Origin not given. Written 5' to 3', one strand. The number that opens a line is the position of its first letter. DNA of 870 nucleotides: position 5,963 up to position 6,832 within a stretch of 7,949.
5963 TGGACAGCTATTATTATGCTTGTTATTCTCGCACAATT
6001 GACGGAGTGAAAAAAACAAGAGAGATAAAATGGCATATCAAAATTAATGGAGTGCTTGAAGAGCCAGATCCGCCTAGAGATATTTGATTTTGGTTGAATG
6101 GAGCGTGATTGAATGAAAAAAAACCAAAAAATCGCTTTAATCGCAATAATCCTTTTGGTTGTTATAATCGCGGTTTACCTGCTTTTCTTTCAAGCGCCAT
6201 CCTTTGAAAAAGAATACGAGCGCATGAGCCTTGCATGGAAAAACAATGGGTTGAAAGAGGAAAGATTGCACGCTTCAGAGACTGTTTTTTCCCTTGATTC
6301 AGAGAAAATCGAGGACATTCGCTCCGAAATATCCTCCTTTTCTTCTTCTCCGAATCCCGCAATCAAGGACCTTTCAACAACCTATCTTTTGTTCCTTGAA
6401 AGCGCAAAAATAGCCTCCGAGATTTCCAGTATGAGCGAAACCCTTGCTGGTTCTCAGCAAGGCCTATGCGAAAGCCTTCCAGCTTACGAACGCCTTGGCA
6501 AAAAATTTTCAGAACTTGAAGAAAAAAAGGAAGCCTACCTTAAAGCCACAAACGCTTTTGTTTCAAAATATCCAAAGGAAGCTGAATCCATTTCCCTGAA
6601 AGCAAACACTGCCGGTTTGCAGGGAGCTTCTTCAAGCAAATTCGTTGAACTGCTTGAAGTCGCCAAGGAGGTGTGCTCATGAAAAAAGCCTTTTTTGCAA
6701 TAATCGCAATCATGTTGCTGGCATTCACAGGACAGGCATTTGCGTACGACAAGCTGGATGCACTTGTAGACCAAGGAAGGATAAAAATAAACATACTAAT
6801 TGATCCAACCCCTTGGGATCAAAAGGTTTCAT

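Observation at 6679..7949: Long open-ended ORF absent from the ORF track encodes a signal-peptide protein ending in an 8-Cys repeat array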

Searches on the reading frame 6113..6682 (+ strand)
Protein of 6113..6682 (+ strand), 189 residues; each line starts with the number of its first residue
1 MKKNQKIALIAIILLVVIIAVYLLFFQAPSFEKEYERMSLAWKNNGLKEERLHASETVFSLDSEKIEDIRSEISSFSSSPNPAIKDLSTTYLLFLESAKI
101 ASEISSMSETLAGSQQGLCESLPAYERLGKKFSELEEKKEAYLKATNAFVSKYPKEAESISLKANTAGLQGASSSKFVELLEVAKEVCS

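Call 5: search_protein_families(library=pfam, proteins=[window:6113-6682:+], max_evalue=0.1)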
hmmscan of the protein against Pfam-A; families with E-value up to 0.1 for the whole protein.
window:6113-6682:+ (189 aa): 4 families
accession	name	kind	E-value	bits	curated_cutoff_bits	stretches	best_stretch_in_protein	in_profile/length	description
PF05714.16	PFam54_60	-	0.041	13.9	27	1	126-161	114-149/185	Borrelia Bbcrasp-1 domain containing protein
PF01496.24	V_ATPase_I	-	0.043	12.2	30.7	0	59-160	25-127/815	V-type ATPase 116kDa subunit family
PF09039.17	HTH_Tnp_Mu_2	-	0.083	13.4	20.5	0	2-48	24-69/109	Mu DNA binding, I gamma subdomain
PF07314.17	Lit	-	0.092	13.2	24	0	7-58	2-53/176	Lipoprotein intramolecular transacylase Lit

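Call 11: search_protein_families(library=ncbifam, proteins=[window:6113-6682:+], max_evalue=0.1)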
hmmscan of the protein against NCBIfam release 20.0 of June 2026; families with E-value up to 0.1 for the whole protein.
window:6113-6682:+ (189 aa): 3 families
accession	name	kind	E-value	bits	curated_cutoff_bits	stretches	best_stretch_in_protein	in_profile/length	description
TIGR00206.1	fliF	equivalog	0.0003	19.9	129.75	1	2-66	20-75/555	flagellar basal-body MS-ring/collar protein FliF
NF033885.1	conj_TraP_IncI1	equivalog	0.011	15.5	135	1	6-142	13-147/217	conjugal transfer protein TraP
NF038218.1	IcmG_DotF_IVB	equivalog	0.041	13.5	200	1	3-155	46-192/266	type IVB secretion system protein IcmG/DotF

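Call 31: find_homologous_proteins(query=window:6113-6679:+, max_evalue=0.01)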
Query window:6113-6679:+ (189 aa): 1 proteins with E <= 0.01 among 829 candidates.
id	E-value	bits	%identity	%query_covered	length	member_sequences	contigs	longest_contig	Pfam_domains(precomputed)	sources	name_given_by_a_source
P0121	1.3e-109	381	100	100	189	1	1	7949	-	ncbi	ncbi:MAG: hypothetical protein QXK06_05735 [Candidatus Diapherotrites archaeon]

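Call 66: search_solved_structures(query=A4, max_evalue=1)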
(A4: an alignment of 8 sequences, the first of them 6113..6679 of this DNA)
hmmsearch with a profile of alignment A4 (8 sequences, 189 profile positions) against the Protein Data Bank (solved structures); distinct sequences matched with E-value up to 1: 10.
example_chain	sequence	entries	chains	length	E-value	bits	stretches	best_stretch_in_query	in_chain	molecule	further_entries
7unh_A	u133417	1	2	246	0.074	16.1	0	63-90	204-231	SP2 designed chlorophyll dimer protein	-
7qep_D0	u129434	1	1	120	0.084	15.9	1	62-163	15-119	40S RIBOSOMAL PROTEIN S20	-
7uni_A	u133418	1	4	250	0.1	15.6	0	63-90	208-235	SP2-ZnPPaM designed chlorophyll dimer protein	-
9l5r_I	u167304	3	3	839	0.14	15.2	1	33-188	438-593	Putative pre-mRNA splicing protein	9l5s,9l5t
9n0j_A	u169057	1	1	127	0.32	14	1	71-150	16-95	De novo designed KABLE protein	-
9n0i_A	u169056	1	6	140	0.33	14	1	67-150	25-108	De novo designed KABLE protein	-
9n0k_A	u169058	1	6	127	0.53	13.3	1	83-150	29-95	De novo designed KABLE protein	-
7sat_C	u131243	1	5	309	0.6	13.1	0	102-185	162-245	Por secretion system protein porL/gldL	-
8iuf_4G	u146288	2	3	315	0.91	12.5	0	121-155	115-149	COXEG7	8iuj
3qa3_G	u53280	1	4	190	0.99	12.4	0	49-125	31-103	Integrin alpha-M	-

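Call 72: search_protein_families(library=phrogs, proteins=[window:6113-6679:+], max_evalue=0.01)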
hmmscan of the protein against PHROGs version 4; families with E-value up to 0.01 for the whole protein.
window:6113-6679:+ (189 aa): 0 families

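Call 82: search_protein_families(library=padloc, proteins=[window:6113-6679:+], max_evalue=0.01)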
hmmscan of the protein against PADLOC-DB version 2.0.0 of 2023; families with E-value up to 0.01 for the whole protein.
window:6113-6679:+ (189 aa): 0 families
